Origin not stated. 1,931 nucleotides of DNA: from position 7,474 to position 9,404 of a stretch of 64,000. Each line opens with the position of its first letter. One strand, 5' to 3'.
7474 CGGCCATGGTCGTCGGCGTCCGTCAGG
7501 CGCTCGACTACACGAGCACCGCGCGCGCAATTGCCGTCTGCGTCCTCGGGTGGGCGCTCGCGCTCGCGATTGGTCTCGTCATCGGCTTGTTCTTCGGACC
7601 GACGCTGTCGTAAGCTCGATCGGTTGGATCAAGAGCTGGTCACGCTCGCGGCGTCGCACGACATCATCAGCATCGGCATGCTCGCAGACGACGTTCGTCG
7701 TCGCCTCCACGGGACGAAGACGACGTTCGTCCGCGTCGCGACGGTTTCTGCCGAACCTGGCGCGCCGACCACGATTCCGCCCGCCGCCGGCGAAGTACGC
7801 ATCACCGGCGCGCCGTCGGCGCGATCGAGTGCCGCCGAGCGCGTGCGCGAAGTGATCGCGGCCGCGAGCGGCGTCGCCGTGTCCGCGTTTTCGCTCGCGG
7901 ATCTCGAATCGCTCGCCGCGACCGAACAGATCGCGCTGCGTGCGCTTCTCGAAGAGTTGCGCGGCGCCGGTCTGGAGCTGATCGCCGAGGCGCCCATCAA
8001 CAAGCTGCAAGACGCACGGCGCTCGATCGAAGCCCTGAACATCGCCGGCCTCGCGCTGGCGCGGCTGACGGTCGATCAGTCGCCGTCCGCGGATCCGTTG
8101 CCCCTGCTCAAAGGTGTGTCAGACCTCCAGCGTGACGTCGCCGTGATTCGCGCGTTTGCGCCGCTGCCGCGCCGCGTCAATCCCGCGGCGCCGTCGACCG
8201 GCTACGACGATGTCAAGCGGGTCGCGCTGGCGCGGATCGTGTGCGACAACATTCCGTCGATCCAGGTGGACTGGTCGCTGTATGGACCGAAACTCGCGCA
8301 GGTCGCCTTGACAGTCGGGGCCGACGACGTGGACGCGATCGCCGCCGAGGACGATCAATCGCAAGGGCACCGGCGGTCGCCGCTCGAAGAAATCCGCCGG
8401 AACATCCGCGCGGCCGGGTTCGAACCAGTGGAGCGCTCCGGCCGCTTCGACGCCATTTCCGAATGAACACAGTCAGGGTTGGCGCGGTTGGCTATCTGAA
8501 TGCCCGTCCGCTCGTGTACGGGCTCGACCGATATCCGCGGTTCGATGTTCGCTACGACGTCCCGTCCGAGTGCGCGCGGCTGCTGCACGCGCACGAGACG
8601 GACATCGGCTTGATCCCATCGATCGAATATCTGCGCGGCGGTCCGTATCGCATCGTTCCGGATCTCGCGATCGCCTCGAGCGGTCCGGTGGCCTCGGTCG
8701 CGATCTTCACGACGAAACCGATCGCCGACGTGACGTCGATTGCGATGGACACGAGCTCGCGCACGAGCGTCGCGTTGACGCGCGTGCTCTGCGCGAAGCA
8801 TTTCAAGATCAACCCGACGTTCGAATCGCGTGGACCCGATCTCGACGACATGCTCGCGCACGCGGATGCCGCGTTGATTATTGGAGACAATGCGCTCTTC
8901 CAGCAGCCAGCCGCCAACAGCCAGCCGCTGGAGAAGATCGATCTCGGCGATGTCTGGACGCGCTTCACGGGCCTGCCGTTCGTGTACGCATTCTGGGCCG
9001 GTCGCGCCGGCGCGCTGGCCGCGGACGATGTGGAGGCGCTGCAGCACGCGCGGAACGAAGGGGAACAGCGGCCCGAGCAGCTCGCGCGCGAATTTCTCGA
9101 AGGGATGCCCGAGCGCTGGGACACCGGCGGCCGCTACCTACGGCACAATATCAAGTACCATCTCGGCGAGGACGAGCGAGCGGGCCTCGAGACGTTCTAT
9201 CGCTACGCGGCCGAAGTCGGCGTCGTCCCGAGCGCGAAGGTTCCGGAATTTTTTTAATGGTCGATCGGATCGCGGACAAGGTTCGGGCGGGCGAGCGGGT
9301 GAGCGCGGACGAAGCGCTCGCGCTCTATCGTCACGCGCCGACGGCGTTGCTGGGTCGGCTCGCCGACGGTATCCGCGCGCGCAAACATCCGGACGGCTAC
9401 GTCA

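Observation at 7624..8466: MqnC/MqnE paralog without the radical-SAM cysteine triad, translationally coupled to mqnA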

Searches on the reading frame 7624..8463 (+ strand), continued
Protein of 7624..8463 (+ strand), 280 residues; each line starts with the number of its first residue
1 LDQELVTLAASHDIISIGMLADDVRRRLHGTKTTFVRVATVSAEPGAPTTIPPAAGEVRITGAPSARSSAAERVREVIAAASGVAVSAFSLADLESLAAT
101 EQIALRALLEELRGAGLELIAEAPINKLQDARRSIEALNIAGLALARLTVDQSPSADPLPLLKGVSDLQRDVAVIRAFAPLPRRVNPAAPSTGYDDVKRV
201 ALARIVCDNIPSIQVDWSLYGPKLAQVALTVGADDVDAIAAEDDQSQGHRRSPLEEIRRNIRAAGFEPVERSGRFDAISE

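Call 35: find_encoding_contigs(protein=P0300, flank=10000, max_places=1)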
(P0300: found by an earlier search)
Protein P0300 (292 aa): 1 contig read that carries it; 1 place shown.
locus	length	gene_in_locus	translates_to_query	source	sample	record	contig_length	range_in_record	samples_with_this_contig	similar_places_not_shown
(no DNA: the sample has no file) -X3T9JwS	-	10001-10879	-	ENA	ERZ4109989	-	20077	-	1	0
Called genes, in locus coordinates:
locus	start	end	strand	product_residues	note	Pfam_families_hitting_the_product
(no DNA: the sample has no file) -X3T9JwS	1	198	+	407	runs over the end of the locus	PF12704:MacB_PCD, PF02687:FtsX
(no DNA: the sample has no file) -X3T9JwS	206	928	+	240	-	PF00005:ABC_tran, PF13304:AAA_21 (faint)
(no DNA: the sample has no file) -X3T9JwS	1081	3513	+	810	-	PF02861:Clp_N, PF02861:Clp_N, PF13191:AAA_16 (weak), PF00004:AAA, PF17871:AAA_lid_9, PF07724:AAA_2, PF07728:AAA_5, PF10431:ClpB_D2-small, +7 more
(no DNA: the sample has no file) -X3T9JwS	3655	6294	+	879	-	PF07244:POTRA, PF01103:Omp85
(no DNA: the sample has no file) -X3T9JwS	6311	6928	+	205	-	PF03938:OmpH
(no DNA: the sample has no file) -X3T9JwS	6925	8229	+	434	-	PF07977:FabA, PF22818:ApeI-like, PF25084:LbH_EIF2B (faint), PF00132:Hexapep, PF25087:GMPPB_C, PF00132:Hexapep, PF13720:Acetyltransf_11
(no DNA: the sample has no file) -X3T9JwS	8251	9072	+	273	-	PF17930:LpxI_N, PF06230:LpxI_C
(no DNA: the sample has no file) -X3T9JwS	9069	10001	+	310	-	PF01408:GFO_IDH_MocA, PF02629:CoA_binding (weak), PF22725:GFO_IDH_MocA_C3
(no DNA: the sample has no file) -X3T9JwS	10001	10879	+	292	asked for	PF19288:CofH_C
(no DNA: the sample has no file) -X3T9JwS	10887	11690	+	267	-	PF02621:VitK2_biosynth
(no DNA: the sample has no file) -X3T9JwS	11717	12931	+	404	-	PF04055:Radical_SAM, PF19288:CofH_C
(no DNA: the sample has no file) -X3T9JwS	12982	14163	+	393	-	PF01979:Amidohydro_1, PF07969:Amidohydro_3 (weak)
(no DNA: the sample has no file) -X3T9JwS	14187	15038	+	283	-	PF01040:UbiA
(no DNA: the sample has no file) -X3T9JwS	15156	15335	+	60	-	?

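Call 36: find_encoding_contigs(protein=P0314, flank=10000, max_places=1)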
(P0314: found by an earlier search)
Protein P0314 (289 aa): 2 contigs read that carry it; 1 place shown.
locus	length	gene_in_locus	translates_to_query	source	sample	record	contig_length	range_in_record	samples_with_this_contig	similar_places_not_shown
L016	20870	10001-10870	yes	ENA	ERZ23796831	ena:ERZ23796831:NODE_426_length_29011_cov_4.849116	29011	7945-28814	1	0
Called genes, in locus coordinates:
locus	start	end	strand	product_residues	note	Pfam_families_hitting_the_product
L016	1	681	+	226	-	PF00005:ABC_tran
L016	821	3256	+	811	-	PF02861:Clp_N, PF02861:Clp_N, PF13191:AAA_16 (weak), PF00004:AAA, PF17871:AAA_lid_9, PF07724:AAA_2, PF07728:AAA_5, PF10431:ClpB_D2-small, +9 more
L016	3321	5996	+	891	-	PF08479:POTRA_2 (faint), PF07244:POTRA, PF01103:Omp85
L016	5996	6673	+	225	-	PF03938:OmpH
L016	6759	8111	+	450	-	PF07977:FabA, PF22818:ApeI-like, PF00132:Hexapep (weak), PF25084:LbH_EIF2B (faint), PF25087:GMPPB_C, PF00132:Hexapep, PF13720:Acetyltransf_11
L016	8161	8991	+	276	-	PF17930:LpxI_N, PF06230:LpxI_C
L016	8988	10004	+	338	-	PF01408:GFO_IDH_MocA, PF22725:GFO_IDH_MocA_C3, PF02894:GFO_IDH_MocA_C (faint)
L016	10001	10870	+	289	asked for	PF19288:CofH_C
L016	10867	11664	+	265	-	PF02621:VitK2_biosynth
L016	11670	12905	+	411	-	PF04055:Radical_SAM, PF19288:CofH_C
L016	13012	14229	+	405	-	PF07969:Amidohydro_3 (faint), PF01979:Amidohydro_1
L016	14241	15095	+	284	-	PF01040:UbiA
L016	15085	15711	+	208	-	PF02441:Flavoprotein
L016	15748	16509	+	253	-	PF01209:Ubie_methyltran, PF13489:Methyltransf_23 (weak), PF13847:Methyltransf_31, PF08241:Methyltransf_11, PF08242:Methyltransf_12 (weak), PF13649:Methyltransf_25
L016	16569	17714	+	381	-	PF13103:TonB_2, PF03544:TonB_C (weak)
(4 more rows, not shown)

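Call 37: find_encoding_contigs(protein=P0275, flank=10000, max_places=1)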
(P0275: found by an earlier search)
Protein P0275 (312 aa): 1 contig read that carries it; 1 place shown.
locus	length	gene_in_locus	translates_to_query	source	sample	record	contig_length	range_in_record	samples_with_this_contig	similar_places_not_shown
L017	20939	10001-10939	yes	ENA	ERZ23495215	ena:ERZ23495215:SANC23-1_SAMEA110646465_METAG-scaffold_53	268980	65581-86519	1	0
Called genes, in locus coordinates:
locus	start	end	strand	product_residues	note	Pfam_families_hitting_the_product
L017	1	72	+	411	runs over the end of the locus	PF12704:MacB_PCD, PF02687:FtsX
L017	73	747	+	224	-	PF00005:ABC_tran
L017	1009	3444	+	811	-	PF02861:Clp_N, PF13191:AAA_16, PF00004:AAA, PF17871:AAA_lid_9, PF07724:AAA_2, PF00004:AAA, PF07728:AAA_5, PF10431:ClpB_D2-small, +9 more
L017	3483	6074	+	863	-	PF07244:POTRA, PF01103:Omp85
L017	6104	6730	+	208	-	PF03938:OmpH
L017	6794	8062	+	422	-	PF07977:FabA, PF22818:ApeI-like, PF25087:GMPPB_C (faint), PF25084:LbH_EIF2B (faint), PF00132:Hexapep (weak), PF13720:Acetyltransf_11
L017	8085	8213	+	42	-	-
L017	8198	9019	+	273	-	PF17930:LpxI_N, PF06230:LpxI_C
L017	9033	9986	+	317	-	PF01408:GFO_IDH_MocA, PF22725:GFO_IDH_MocA_C3, PF02894:GFO_IDH_MocA_C (faint)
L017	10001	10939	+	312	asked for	PF19288:CofH_C (weak)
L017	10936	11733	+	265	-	PF02621:VitK2_biosynth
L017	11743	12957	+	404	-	PF04055:Radical_SAM, PF19288:CofH_C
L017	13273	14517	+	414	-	PF07969:Amidohydro_3 (faint), PF01979:Amidohydro_1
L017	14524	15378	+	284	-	PF01040:UbiA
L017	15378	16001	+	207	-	PF02441:Flavoprotein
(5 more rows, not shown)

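Call 39: search_protein_families(library=ncbifam, alignment_id=A2, max_evalue=0.001)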
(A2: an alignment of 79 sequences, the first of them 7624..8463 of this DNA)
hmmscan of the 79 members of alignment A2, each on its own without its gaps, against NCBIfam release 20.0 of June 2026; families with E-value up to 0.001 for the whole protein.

A. member 1, window:7624-8463:+ (280 aa): 9 families
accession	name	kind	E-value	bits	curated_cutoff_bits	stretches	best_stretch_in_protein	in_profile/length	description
TIGR03699.1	menaquin_MqnC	equivalog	5.1e-25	88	428.1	1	188-277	249-341/342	cyclic dehypoxanthinyl futalosine synthase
TIGR03700.1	mena_SCO4494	equivalog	9.2e-23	80.7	434.55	1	189-277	257-350/351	aminofutalosine synthase MqnE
TIGR00423.1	TIGR00423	subfamily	4.5e-15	55.7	260.25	1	179-274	206-306/310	CofH family radical SAM protein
TIGR03551.1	F420_cofH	equivalog_domain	1.3e-13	50.5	374.1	1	179-276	240-343/345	5-amino-6-(D-ribitylamino)uracil--L-tyrosine 4-hydroxyphenyl transferase CofH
NF005609.0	PRK07360.1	equivalog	1.9e-11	43.4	426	1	178-278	262-368/374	7,8-didemethyl-8-hydroxy-5-deazariboflavin synthase subunit CofH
NF006276.0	PRK08444.1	equivalog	3.8e-11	42.6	560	1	192-278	259-350/353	aminofutalosine synthase MqnE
NF006277.0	PRK08445.1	equivalog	2.3e-09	36.6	576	1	197-244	261-308/348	dehypoxanthine futalosine cyclase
NF006687.0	PRK09234.1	equivalog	3.7e-06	25.4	1018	0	192-243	745-797/849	bifunctional FO biosynthesis protein CofGH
NF004580.0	PRK05926.1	equivalog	0.00086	18.6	583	0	199-239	288-328/370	hypothetical protein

B. families by the number of members that match (of 79 scanned): 10 families
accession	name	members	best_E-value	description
TIGR03699.1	menaquin_MqnC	79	5.1e-25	cyclic dehypoxanthinyl futalosine synthase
TIGR03700.1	mena_SCO4494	79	7.9e-25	aminofutalosine synthase MqnE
TIGR00423.1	TIGR00423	79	6.4e-17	CofH family radical SAM protein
TIGR03551.1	F420_cofH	76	1.4e-16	5-amino-6-(D-ribitylamino)uracil--L-tyrosine 4-hydroxyphenyl transferase CofH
NF006276.0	PRK08444.1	76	8.7e-15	aminofutalosine synthase MqnE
NF005609.0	PRK07360.1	75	1.5e-15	7,8-didemethyl-8-hydroxy-5-deazariboflavin synthase subunit CofH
NF006277.0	PRK08445.1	72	1.2e-11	dehypoxanthine futalosine cyclase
NF006687.0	PRK09234.1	46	1.6e-12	bifunctional FO biosynthesis protein CofGH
NF004580.0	PRK05926.1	5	6.8e-06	hypothetical protein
TIGR03957.1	rSAM_HmdB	5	3.5e-05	5,10-methenyltetrahydromethanopterin hydrogenase cofactor biosynthesis protein HmdB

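Call 48: find_encoding_contigs(protein=P0232, flank=10000, max_places=2)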
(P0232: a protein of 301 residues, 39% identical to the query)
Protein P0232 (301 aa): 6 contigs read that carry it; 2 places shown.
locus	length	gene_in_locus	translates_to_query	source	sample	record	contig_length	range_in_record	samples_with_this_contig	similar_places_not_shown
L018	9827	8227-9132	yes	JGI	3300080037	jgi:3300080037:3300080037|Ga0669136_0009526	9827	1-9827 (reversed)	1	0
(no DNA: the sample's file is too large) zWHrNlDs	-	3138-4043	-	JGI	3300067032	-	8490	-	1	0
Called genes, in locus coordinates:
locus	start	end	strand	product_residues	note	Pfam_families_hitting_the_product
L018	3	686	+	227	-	?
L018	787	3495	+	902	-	PF07244:POTRA, PF01103:Omp85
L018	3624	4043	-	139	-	-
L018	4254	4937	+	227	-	PF03938:OmpH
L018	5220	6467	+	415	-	PF07977:FabA, PF22818:ApeI-like, PF00132:Hexapep, PF25084:LbH_EIF2B (faint), PF25087:GMPPB_C (weak), PF00132:Hexapep, PF13720:Acetyltransf_11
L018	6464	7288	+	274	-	PF17930:LpxI_N, PF06230:LpxI_C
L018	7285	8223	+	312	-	PF01408:GFO_IDH_MocA, PF22725:GFO_IDH_MocA_C3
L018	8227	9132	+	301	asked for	-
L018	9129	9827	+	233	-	?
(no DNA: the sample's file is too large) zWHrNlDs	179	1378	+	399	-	PF07977:FabA, PF22818:ApeI-like, PF25084:LbH_EIF2B (faint), PF00132:Hexapep, PF25087:GMPPB_C (weak), PF00132:Hexapep, PF13720:Acetyltransf_11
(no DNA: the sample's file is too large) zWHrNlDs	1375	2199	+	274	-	PF17930:LpxI_N, PF06230:LpxI_C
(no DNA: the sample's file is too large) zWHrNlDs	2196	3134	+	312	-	PF01408:GFO_IDH_MocA, PF22725:GFO_IDH_MocA_C3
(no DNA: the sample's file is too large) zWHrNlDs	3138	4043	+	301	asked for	-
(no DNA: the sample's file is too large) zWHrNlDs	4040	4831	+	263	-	PF02621:VitK2_biosynth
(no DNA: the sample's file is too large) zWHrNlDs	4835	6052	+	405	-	PF04055:Radical_SAM, PF19288:CofH_C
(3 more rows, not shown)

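Call 49: find_encoding_contigs(protein=P0240, flank=10000, max_places=1)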
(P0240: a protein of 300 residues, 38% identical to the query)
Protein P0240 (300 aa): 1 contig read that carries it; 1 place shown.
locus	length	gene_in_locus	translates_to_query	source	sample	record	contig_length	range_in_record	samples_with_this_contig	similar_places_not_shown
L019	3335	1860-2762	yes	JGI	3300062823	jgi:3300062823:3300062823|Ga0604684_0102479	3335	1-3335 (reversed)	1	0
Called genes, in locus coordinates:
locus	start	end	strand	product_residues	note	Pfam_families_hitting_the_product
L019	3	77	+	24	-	?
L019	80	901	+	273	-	PF17930:LpxI_N, PF06230:LpxI_C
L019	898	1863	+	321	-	PF01408:GFO_IDH_MocA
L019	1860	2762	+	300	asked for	-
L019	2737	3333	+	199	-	?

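Call 50: predict_structure(alignment_id=A2)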
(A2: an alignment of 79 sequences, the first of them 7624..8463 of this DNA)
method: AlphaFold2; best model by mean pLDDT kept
length: 280 residues; sequences in the alignment: 79
mean_pLDDT: 96.6   pTM: 0.93
mean pLDDT of the five models: 96.6, 96.5, 96.3, 96.0, 96.0
residues with pLDDT >= 90: 268; 70-90: 11; 50-70: 1; < 50: 0
segments of 3 or more residues with pLDDT < 50: none
pLDDT, mean of each block of 10 residues (from residue 1): 93 97 98 98 95 98 98 98 98 98 99 98 98 98 98 91 98 98 93 95 98 98 95 98 92 96 98 93
secondary structure, 60 per line:
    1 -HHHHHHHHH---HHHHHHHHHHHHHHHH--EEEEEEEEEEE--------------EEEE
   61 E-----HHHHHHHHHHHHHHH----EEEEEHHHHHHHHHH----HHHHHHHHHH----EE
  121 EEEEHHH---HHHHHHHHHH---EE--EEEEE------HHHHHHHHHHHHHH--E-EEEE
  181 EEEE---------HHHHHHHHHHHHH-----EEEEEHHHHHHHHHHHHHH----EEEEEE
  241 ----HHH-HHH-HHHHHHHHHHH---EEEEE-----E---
elements in order: H2-10 H14-29 E32-42 E57-61 H67-81 E86-90 H91-100 H105-114 E119-124 H131-140 E148-152 H159-172 E177-184 H194-206 E212-216 H217-230 E235-240 H253-263 E267-271

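Call 53: fold_search(model_id=the predicted structure, library=pdb)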
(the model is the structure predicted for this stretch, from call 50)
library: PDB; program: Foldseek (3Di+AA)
matches with E <= 10: 1746; with E <= 0.001: 81
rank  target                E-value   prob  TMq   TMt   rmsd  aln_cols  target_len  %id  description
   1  6xig_A                8.4e-16  1.00  0.81  0.61   5.2       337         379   16  X-ray crystal structure of MqnE from Pedobacter heparinus (released 2020-07-15)
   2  6xig_B                1.9e-15  1.00  0.81  0.61   4.8       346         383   16  X-ray crystal structure of MqnE from Pedobacter heparinus (released 2020-07-15)
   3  6xi9_A                3.0e-15  1.00  0.82  0.62   4.6       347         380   16  X-ray crystal structure of MqnE from Pedobacter heparinus in complex with aminofutalosine and methionine (released 2020-07-15)
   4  6xi9_B                4.2e-15  1.00  0.81  0.61   5.0       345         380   16  X-ray crystal structure of MqnE from Pedobacter heparinus in complex with aminofutalosine and methionine (released 2020-07-15)
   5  3t7v                  3.3e-09  1.00  0.67  0.57   6.4       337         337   14  Crystal structure of methylornithine synthase (PylB) (released 2011-11-30)
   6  7pd2_B                1.8e-08  1.00  0.63  0.50   6.4       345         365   11  Crystal structure of the substrate-free radical SAM tyrosine lyase ThiH (2-iminoacetate synthase) from Thermosinus car (released 2022-05-11)
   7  5few                  2.1e-08  1.00  0.64  0.53   6.4       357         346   15  HydE from T. maritima in complex with S-adenosyl-L-cysteine (final product) (released 2016-04-06)
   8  3iiz                  2.1e-08  1.00  0.59  0.49   8.2       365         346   14  X-ray structure of the FeFe-hydrogenase maturase HydE from T. maritima in complex with S-adenosyl-L-methionine (released 2009-09-22)
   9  5ff2                  2.3e-08  1.00  0.64  0.53   7.2       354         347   15  HydE from T. maritima in complex with (2R,4R)-TDA (released 2016-04-06)
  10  5fep                  2.5e-08  1.00  0.61  0.51   7.7       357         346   14  HydE from T. maritima in complex with (2R,4R)-MeTDA (released 2016-04-06)
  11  3cix                  2.8e-08  1.00  0.63  0.53   6.6       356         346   15  X-RAY structure of the [FeFe]-hydrogenase maturase HydE from thermotoga maritima in complex with thiocyanate (released 2008-04-08)
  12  7o1p                  4.2e-08  1.00  0.60  0.52   6.6       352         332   14  [FeFe]-hydrogenase maturase HydE from T. Maritima (C-ter stretch absent) (released 2021-05-26)
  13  7pd1_A                5.3e-08  1.00  0.65  0.51   6.2       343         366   10  Crystal structure of the L-tyrosine-bound radical SAM tyrosine lyase ThiH (2-iminoacetate synthase) from Thermosinus c (released 2022-05-11)
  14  3ciw                  5.3e-08  1.00  0.63  0.52   7.3       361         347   14  X-RAY structure of the [FeFe]-hydrogenase maturase HydE from thermotoga maritima (released 2008-04-08)
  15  7pd1_B                6.6e-08  1.00  0.62  0.49   6.9       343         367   10  Crystal structure of the L-tyrosine-bound radical SAM tyrosine lyase ThiH (2-iminoacetate synthase) from Thermosinus c (released 2022-05-11)
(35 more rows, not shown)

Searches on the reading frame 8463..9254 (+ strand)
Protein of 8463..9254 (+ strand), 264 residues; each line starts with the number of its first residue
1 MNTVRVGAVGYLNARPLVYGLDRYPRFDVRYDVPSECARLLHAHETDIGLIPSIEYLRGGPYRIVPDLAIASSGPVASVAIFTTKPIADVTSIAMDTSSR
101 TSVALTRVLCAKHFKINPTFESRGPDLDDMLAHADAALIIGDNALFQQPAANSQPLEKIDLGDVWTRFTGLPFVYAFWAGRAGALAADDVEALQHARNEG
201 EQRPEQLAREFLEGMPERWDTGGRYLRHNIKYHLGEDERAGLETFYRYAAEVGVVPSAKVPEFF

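Call 3: search_protein_families(library=pfam, proteins=[window:8463-9254:+], max_evalue=0.01)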
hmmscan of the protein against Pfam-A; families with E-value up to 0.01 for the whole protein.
window:8463-9254:+ (264 aa): 1 family
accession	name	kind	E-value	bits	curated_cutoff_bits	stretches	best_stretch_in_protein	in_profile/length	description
PF02621.19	VitK2_biosynth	-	5e-58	197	26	1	5-251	2-252/252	Menaquinone biosynthesis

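Call 4: search_protein_families(library=ncbifam, proteins=[window:8463-9254:+], max_evalue=0.01)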
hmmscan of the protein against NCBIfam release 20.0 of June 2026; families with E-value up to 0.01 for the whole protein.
window:8463-9254:+ (264 aa): 0 families

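Call 14: search_solved_structures(query=window:8463-9254:+, max_evalue=0.001)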
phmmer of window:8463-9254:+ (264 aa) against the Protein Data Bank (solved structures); distinct sequences matched with E-value up to 0.001: 9.
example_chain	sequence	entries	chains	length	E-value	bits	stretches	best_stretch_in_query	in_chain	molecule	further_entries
7ahr_A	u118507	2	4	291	2.8e-29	105.6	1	4-190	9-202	Chorismate dehydratase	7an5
2nxo_A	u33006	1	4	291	2.8e-29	105.6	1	4-190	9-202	Hypothetical protein SCO4506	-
7an9_A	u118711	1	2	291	4.1e-29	105.1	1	4-187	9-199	Chorismate dehydratase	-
7an8_A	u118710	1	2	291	7.2e-29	104.3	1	4-190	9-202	Chorismate dehydratase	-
7an7_A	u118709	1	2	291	1.4e-28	103.3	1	4-190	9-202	Chorismate dehydratase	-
7ywc_A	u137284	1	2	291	1.4e-28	103.3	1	4-190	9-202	Chorismate dehydratase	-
7an6_A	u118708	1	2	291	3.7e-28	101.9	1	4-190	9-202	Chorismate dehydratase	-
2i6e_A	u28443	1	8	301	4.9e-20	75.3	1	4-248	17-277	Hypothetical protein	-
6o9a_A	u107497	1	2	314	5.8e-20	75.1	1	4-248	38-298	Chorismate dehydratase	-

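Call 66: find_related_loci(query=A4, collection=metagenome_contigs, flank=4000)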
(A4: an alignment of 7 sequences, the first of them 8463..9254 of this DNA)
Query A4 (264 aa) in metagenome_contigs; peptide patterns used: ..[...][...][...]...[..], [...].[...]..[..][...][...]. (x = any residue, [..] = any of these).
600 stretches matched a pattern (row limit reached: there are more); 368 encode a relative of the query (tblastn E <= 1e-3); the best 80 are kept; 80 distinct loci.
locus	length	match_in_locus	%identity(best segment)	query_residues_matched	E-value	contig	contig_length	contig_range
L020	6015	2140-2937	76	1-264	5e-134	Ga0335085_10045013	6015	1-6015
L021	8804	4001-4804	77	1-264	1e-129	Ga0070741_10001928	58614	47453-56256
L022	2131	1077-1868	69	1-264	1e-124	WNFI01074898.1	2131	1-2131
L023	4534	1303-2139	68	2-264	3e-117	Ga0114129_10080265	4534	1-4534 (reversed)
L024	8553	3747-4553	67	1-264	1e-114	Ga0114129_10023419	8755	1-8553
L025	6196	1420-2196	69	4-264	5e-114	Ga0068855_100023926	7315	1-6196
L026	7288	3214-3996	68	1-264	5e-114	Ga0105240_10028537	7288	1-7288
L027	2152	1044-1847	66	2-264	5e-120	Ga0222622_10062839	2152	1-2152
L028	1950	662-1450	65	2-264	6e-118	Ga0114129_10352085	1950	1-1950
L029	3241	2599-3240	79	1-213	1e-112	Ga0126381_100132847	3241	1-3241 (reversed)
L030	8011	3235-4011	66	3-264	1e-109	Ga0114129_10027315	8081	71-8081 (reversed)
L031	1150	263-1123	63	2-264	4e-119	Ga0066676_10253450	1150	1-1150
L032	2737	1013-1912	58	1-264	9e-113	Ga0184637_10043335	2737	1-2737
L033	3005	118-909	66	2-258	9e-112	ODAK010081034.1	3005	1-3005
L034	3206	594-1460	60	2-264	5e-111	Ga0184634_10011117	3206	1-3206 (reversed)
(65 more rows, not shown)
